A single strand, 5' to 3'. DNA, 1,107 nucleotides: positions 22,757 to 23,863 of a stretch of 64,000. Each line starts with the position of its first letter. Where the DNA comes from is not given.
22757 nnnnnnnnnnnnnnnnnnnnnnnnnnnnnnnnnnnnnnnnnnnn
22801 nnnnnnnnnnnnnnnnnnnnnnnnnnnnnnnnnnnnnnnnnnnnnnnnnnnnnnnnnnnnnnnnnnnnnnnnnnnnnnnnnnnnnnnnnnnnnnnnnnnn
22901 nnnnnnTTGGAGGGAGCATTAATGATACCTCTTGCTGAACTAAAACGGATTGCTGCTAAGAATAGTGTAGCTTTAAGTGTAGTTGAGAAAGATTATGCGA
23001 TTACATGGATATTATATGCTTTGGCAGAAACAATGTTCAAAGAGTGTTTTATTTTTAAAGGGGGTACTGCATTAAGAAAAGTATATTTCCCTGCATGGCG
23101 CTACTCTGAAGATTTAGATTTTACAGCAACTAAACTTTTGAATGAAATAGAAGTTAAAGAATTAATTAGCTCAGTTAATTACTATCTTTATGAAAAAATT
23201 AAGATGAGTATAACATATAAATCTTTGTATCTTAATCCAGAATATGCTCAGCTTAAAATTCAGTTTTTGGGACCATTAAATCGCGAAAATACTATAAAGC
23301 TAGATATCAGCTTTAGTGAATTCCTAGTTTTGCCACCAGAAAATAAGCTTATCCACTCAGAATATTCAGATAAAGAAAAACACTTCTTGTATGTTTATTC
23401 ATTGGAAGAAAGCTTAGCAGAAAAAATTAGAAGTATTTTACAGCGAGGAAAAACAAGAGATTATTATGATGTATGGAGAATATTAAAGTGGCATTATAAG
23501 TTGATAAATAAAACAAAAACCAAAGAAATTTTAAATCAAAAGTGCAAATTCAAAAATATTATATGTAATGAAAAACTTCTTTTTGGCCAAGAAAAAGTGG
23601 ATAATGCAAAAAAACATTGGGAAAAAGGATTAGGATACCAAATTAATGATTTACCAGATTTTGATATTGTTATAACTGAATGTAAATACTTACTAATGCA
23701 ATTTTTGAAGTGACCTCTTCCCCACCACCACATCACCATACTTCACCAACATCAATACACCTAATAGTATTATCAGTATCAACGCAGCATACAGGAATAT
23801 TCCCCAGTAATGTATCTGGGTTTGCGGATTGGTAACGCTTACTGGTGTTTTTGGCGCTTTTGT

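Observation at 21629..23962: The AbiEi/AbiEii cassette is bracketed by a 250-295-bp direct repeat that duplicates the 5' end of a surface-protein gene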

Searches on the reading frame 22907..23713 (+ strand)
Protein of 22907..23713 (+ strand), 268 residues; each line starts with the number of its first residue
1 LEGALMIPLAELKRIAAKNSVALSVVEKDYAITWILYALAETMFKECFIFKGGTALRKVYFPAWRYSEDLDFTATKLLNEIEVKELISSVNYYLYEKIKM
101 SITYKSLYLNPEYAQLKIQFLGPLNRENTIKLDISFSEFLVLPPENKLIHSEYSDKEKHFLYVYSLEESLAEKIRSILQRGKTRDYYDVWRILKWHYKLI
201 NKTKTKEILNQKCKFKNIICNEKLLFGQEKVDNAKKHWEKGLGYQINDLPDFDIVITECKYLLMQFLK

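Call 7: search_protein_families(library=pfam, proteins=[window:22907-23713:+], max_evalue=0.01)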
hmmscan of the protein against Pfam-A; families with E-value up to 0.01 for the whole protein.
window:22907-23713:+ (268 aa): 1 family
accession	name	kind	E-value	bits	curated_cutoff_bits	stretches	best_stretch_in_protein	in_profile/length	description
PF08843.17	AbiEii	-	6.8e-34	118.3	22.5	1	34-254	1-234/238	Nucleotidyl transferase AbiEii toxin, Type IV TA system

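Call 18: find_encoding_contigs(protein=window:22922-23713:+, flank=10000, max_places=10)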
Protein window:22922-23713:+ (263 aa): 20 contigs read that carry it; 10 places shown.
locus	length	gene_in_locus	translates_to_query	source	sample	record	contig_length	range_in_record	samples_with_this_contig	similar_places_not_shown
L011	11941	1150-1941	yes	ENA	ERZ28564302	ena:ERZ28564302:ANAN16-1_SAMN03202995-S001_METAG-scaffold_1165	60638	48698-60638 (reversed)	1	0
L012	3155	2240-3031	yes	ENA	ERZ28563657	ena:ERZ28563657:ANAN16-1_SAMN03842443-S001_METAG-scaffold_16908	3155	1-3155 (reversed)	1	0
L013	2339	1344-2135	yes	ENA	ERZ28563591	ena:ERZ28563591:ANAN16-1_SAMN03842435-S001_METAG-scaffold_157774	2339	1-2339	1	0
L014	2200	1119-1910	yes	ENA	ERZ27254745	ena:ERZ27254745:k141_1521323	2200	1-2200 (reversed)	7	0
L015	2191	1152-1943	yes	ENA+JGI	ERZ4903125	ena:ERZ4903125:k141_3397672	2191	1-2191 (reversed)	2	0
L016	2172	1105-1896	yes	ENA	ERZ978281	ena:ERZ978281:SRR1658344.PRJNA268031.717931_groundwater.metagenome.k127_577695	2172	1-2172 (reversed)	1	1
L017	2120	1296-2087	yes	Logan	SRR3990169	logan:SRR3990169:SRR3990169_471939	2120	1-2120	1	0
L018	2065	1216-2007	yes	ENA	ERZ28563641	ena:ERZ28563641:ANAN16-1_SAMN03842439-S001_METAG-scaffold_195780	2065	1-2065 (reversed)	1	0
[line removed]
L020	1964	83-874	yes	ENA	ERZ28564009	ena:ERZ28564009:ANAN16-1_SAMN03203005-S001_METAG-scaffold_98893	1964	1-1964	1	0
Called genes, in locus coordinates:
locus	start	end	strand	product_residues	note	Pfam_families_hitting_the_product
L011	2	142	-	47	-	?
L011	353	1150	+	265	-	-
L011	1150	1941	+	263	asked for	PF08843:AbiEii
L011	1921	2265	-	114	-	-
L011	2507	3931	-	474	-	PF01637:ATPase_2, PF13173:AAA_14, PF13401:AAA_22 (faint), PF03008:DUF234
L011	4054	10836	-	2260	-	PF13229:Beta_helix (weak), PF05048:NosD, PF13229:Beta_helix, PF13385:Laminin_G_3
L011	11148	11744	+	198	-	-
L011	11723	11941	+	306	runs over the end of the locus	PF08843:AbiEii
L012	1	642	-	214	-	?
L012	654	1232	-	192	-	-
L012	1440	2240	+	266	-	-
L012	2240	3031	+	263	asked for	PF08843:AbiEii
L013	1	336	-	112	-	?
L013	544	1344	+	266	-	-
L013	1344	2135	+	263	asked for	PF08843:AbiEii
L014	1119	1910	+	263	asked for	PF08843:AbiEii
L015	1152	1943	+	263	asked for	PF08843:AbiEii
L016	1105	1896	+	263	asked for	PF08843:AbiEii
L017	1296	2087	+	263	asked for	PF08843:AbiEii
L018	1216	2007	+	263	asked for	PF08843:AbiEii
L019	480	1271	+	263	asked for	PF08843:AbiEii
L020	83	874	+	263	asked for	PF08843:AbiEii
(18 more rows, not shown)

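Call 46: find_homologous_proteins(query=window:22922-23713:+, max_evalue=1e-10)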
Query window:22922-23713:+ (263 aa): 1642 proteins with E <= 1e-10 among 2351 candidates; the best 120 are listed.
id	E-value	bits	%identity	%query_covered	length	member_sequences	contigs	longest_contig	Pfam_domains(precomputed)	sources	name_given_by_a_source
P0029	2.9e-170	583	100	100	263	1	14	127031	PF08843.18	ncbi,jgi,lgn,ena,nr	ncbi:nucleotidyl transferase AbiEii/AbiGii toxin family protein [Candidatus Woesearchaeota archaeon]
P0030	4.6e-114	399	68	100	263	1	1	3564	PF08843.18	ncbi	-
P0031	5.8e-114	398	68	100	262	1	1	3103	PF08843.18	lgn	-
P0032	3.3e-112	392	67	100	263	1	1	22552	PF08843.18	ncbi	-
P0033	1.1e-111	391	69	100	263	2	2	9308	PF08843.18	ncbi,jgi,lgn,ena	-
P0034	1.3e-111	391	67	100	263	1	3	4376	PF08843.18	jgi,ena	-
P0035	3.8e-110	386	65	100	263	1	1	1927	PF08843.18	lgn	-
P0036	7.8e-110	385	67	100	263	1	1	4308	PF08843.18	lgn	-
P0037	8.9e-110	384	67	100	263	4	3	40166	PF08843.18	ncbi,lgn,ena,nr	ncbi:MAG TPA: nucleotidyl transferase AbiEii/AbiGii toxin family protein [Candidatus Nanoarchaeia ar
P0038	2.5e-109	383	67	100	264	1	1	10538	PF08843.18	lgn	-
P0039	8.4e-109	381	67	100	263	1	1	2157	PF08843.18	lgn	-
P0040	2.4e-108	380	67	100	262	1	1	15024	PF08843.18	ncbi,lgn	-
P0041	8.0e-108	378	65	100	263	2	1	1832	PF08843.18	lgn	-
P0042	1.3e-106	374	63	100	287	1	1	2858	PF08843.18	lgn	-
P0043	4.9e-106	372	66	100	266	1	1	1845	PF08843.18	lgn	-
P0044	5.8e-106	372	64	100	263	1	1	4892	PF08843.18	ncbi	-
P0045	7.3e-106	372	66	100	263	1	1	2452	PF08843.18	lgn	-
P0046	1.1e-105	371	64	100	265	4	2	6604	PF08843.18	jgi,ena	-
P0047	2.2e-105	370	64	100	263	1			PF08843.18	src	-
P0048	4.9e-105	369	65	100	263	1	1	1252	PF08843.18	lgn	-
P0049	7.6e-102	358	64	98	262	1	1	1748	PF08843.18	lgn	-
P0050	1.5e-101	358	62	100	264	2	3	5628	PF08843.18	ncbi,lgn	-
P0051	2.6e-99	350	62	100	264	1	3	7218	PF08843.18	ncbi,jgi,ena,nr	ncbi:hypothetical protein COV11_02585 [Candidatus Woesearchaeota archaeon CG10_big_fil_rev_8_21_14_0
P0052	5.8e-99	349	61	100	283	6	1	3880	PF08843.18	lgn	-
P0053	8.3e-99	349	61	100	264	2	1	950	PF08843.18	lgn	-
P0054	2.3e-98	347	60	100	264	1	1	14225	PF08843.18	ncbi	-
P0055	2.6e-98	347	61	100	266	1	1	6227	PF08843.18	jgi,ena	-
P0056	3.1e-98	347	60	100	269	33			PF08843.18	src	-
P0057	3.1e-98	347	60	100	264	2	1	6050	PF08843.18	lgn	-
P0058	7.2e-98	345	60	100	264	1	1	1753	PF08843.18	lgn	-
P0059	7.3e-98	345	61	100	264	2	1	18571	PF08843.18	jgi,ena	-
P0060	1.7e-97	344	60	100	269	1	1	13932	PF08843.18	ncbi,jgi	jgi:predicted nucleotidyltransferase component of viral defense system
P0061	2.3e-97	344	61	100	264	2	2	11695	PF08843.18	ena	-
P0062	2.6e-97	344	60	100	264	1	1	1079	PF08843.18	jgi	-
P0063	3.0e-97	343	60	100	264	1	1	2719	PF08843.18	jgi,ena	-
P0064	9.3e-96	339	60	100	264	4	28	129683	PF08843.18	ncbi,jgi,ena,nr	ncbi:nucleotidyl transferase AbiEii/AbiGii toxin family protein [Candidatus Woesearchaeota archaeon]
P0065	1.5e-95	338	66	88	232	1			PF08843.18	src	-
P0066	3.5e-95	337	58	100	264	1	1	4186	PF08843.18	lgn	-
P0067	3.6e-95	337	59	100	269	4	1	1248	PF08843.18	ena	-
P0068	4.6e-95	336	58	100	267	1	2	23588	PF08843.18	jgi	jgi:predicted nucleotidyltransferase component of viral defense system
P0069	4.9e-95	336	58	100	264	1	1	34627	PF08843.18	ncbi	-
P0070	7.1e-95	336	59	100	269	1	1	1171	PF08843.18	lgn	-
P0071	1.9e-94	334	58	100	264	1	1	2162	PF08843.18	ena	-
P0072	2.2e-94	334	58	100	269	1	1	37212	PF08843.18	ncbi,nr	ncbi:nucleotidyl transferase AbiEii/AbiGii toxin family protein [archaeon]|nr:nucleotidyl transferas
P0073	4.0e-94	333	59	100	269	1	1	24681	PF08843.18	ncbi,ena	-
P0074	5.6e-94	333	59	100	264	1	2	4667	PF08843.18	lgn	-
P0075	9.6e-94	332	60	100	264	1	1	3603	PF08843.18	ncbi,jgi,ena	-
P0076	3.0e-92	327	57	100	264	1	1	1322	PF08843.18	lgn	-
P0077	2.7e-90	321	57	100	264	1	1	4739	PF08843.18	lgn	-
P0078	8.1e-90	319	59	100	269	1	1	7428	PF08843.18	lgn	-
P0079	1.8e-89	318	56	100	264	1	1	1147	PF08843.18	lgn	-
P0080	1.1e-88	315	59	100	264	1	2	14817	PF08843.18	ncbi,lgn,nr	ncbi:nucleotidyl transferase AbiEii/AbiGii toxin family protein [Candidatus Woesearchaeota archaeon]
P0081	4.4e-87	310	56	100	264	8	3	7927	PF08843.18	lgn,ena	-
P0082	7.4e-87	309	55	100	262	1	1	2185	PF08843.18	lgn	-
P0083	7.8e-80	286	64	84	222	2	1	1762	PF08843.18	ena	-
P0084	8.7e-74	267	49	98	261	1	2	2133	PF08843.18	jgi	-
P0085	4.1e-72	261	48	98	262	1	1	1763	PF08843.18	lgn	-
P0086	2.3e-71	259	49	98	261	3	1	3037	PF08843.18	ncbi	-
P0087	5.4e-70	254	65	69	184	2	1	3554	PF08843.18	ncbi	ncbi:MAG: nucleotidyl transferase AbiEii/AbiGii toxin family protein, partial [Nanoarchaeota archaeo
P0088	1.6e-69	253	47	100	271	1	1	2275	PF08843.18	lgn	-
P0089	2.3e-69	252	47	100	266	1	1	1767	PF08843.18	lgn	-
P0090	4.4e-69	251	49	98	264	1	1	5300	PF08843.18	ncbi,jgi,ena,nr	ncbi:nucleotidyl transferase AbiEii/AbiGii toxin family protein [archaeon]|nr:nucleotidyl transferas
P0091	5.5e-69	251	47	98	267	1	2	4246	PF08843.18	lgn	-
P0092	3.5e-68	248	46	100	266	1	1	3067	PF08843.18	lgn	-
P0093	2.1e-67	246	48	98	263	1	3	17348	PF08843.18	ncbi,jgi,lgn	jgi:hypothetical protein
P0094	3.5e-67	245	46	100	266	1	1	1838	PF08843.18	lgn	-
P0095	2.1e-64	236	66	64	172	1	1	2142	PF08843.18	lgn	-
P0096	6.3e-59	218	70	56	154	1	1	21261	PF08843.18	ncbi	-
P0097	7.8e-59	218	43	100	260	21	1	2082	PF08843.18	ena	-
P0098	8.2e-59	217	43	97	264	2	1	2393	PF08843.18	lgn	-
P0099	1.5e-58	217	43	97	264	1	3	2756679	PF08843.18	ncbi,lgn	ncbi:MAG: nucleotidyl transferase AbiEii/AbiGii toxin family protein [Candidatus Atabeyarchaeum deit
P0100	4.4e-58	215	42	97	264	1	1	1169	PF08843.18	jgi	jgi:hypothetical protein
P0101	5.2e-58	215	42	100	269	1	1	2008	PF08843.18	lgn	-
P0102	7.6e-58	214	43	97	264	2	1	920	PF08843.18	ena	-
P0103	1.1e-57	214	42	100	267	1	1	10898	PF08843.18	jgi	jgi:predicted nucleotidyltransferase component of viral defense system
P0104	1.2e-57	214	43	98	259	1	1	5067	PF08843.18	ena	-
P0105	1.4e-57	213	44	97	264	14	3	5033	PF08843.18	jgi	jgi:uncharacterized protein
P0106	1.9e-57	213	43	97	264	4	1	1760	PF08843.18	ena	-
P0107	3.3e-57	212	42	97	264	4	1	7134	PF08843.18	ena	-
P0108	4.5e-57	212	40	98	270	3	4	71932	PF08843.18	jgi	jgi:hypothetical protein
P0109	6.1e-57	211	41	100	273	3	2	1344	PF08843.18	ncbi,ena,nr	ncbi:MAG TPA: nucleotidyl transferase AbiEii/AbiGii toxin family protein [Nitrososphaera sp.]|nr:nuc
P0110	8.0e-57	211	41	97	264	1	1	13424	PF08843.18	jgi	jgi:predicted nucleotidyltransferase component of viral defense system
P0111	1.1e-56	210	42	97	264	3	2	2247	PF08843.18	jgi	jgi:predicted nucleotidyltransferase component of viral defense system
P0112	1.3e-56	210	43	97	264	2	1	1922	PF08843.18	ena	-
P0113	1.4e-56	210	41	97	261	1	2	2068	PF08843.18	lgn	-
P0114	1.7e-56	210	44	95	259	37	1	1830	PF08843.18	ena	-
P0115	2.4e-56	209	45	95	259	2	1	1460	PF08843.18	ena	-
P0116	2.5e-56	209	42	99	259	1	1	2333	PF08843.18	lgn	-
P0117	2.8e-56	209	43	97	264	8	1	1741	PF08843.18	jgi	-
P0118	3.2e-56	209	43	97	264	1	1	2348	PF08843.18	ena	-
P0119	3.3e-56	209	41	97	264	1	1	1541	PF08843.18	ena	-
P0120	3.7e-56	209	43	97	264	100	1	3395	PF08843.18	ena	-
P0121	5.2e-56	208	41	98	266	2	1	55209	PF08843.18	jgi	-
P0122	5.5e-56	208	43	100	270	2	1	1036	PF08843.18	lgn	-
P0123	5.5e-56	208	43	97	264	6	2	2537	PF08843.18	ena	-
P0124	6.6e-56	208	43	97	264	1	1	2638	PF08843.18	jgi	jgi:predicted nucleotidyltransferase component of viral defense system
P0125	6.9e-56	208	41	98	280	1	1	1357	PF08843.18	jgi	jgi:predicted nucleotidyltransferase component of viral defense system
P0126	7.9e-56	208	42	97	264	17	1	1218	PF08843.18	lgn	-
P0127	8.4e-56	208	41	97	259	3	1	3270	PF08843.18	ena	-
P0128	8.6e-56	208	42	97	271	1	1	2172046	PF08843.18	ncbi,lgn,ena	-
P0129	9.3e-56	207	44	98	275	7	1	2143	PF08843.18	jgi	jgi:predicted nucleotidyltransferase component of viral defense system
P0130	9.6e-56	207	42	97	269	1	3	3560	PF08843.18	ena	-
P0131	1.4e-55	207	41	97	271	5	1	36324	PF08843.18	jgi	-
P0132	1.4e-55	207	43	98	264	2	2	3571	PF08843.18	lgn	-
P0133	1.6e-55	207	43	97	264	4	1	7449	PF08843.18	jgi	jgi:predicted nucleotidyltransferase component of viral defense system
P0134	1.8e-55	207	41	94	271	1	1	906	PF08843.18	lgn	-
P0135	1.9e-55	206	41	96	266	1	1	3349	PF08843.18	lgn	-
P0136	1.9e-55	206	42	97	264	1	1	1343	PF08843.18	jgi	jgi:predicted nucleotidyltransferase component of viral defense system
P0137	2.2e-55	206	42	100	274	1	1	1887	PF08843.18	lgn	-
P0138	2.4e-55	206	41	97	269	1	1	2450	PF08843.18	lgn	-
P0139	2.9e-55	206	41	97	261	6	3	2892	PF08843.18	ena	-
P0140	2.9e-55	206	43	98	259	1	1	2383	PF08843.18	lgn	-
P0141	3.1e-55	206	42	97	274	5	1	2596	PF08843.18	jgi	-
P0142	3.2e-55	206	39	98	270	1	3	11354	PF08843.18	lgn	-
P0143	4.0e-55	205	43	97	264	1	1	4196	PF08843.18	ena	-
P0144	4.1e-55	205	44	100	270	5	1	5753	PF08843.18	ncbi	-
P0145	4.4e-55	205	44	100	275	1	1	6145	PF08843.18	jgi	jgi:predicted nucleotidyltransferase component of viral defense system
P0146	4.8e-55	205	59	64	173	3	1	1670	PF08843.18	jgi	-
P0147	5.5e-55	205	41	97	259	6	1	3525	PF08843.18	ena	-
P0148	5.7e-55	205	41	100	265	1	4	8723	PF08843.18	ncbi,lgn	-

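Call 47: find_encoding_contigs(protein=P0037, flank=5000, max_places=3)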
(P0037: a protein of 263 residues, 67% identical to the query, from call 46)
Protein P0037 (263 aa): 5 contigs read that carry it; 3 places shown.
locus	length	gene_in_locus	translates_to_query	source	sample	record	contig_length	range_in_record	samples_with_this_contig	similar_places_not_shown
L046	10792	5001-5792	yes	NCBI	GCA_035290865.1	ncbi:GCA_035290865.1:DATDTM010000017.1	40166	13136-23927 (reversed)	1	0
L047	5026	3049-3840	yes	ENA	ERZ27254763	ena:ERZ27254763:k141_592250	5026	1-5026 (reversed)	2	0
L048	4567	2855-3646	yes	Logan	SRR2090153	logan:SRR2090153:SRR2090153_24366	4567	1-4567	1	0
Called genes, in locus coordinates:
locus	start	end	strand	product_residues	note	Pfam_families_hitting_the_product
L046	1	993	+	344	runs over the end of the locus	PF01142:TruD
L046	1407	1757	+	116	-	PF01797:Y1_Tnp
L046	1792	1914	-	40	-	-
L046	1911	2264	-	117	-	-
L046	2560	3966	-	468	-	-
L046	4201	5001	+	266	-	PF13338:AbiEi_4 (faint)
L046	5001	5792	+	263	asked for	PF08843:AbiEii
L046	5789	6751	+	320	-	PF01047:MarR (faint), PF13404:HTH_AsnC-type, PF13412:HTH_24, PF12802:MarR_2 (faint), PF12840:HTH_20 (faint), PF22451:NirdL-like_HTH (faint), PF13404:HTH_AsnC-type, PF13412:HTH_24, +1 more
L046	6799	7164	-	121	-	PF01475:FUR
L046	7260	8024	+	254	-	PF02535:Zip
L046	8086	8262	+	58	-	-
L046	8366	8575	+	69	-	PF15919:HicB_lk_antitox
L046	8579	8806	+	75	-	PF07927:HicA_toxin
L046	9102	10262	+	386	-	PF00571:CBS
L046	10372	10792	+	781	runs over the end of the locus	PF01751:Toprim, PF01131:Topoisom_bac, PF01396:Zn_ribbon_Top1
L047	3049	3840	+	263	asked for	PF08843:AbiEii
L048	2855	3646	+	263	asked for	PF08843:AbiEii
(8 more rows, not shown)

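Call 48: find_encoding_contigs(protein=P0032, flank=5000, max_places=3)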
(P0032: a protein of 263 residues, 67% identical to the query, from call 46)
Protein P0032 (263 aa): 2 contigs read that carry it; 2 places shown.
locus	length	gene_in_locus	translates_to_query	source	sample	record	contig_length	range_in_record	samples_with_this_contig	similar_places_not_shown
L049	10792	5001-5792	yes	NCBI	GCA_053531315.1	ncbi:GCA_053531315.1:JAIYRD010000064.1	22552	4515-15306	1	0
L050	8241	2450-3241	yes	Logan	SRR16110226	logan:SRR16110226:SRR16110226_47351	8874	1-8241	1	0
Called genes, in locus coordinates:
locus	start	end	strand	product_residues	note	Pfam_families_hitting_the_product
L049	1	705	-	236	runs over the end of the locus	PF01209:Ubie_methyltran (weak), PF13489:Methyltransf_23, PF13847:Methyltransf_31, PF08241:Methyltransf_11, PF08242:Methyltransf_12 (weak), PF13649:Methyltransf_25 (weak)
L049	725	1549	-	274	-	PF00482:T2SSF (weak)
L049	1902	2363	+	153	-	-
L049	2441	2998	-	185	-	-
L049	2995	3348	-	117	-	-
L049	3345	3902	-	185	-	-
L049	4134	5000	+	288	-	PF13338:AbiEi_4 (faint)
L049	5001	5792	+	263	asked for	PF08843:AbiEii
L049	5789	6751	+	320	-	PF08279:HTH_11 (faint), PF12802:MarR_2 (faint), PF13404:HTH_AsnC-type, PF13412:HTH_24, PF01047:MarR (weak), PF12840:HTH_20 (weak), PF13404:HTH_AsnC-type, PF13412:HTH_24, +1 more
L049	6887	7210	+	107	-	PF01248:Ribosomal_L7Ae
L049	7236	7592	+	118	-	PF01200:Ribosomal_S28e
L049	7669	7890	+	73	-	PF01246:Ribosomal_L24e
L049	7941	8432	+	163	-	PF00334:NDK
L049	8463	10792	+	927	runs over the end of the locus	PF14890:Intein_splicing, PF00009:GTP_EFTU, PF03144:GTP_EFTU_D2 (weak), PF14492:EFG_III, PF03764:EFG_IV, PF00679:EFG_C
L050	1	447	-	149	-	?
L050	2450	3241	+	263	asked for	PF08843:AbiEii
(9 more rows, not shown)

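Call 52: find_related_loci(query=A2, collection=metagenome_contigs, flank=4000)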
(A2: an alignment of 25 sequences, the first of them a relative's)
Query A2 (263 aa) in metagenome_contigs; peptide patterns used: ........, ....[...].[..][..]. (x = any residue, [..] = any of these).
411 stretches matched a pattern; 321 encode a relative of the query (tblastn E <= 1e-3); the best 80 are kept; 80 distinct loci.
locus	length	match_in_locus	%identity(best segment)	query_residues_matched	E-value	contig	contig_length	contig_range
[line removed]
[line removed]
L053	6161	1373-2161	69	1-263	9e-119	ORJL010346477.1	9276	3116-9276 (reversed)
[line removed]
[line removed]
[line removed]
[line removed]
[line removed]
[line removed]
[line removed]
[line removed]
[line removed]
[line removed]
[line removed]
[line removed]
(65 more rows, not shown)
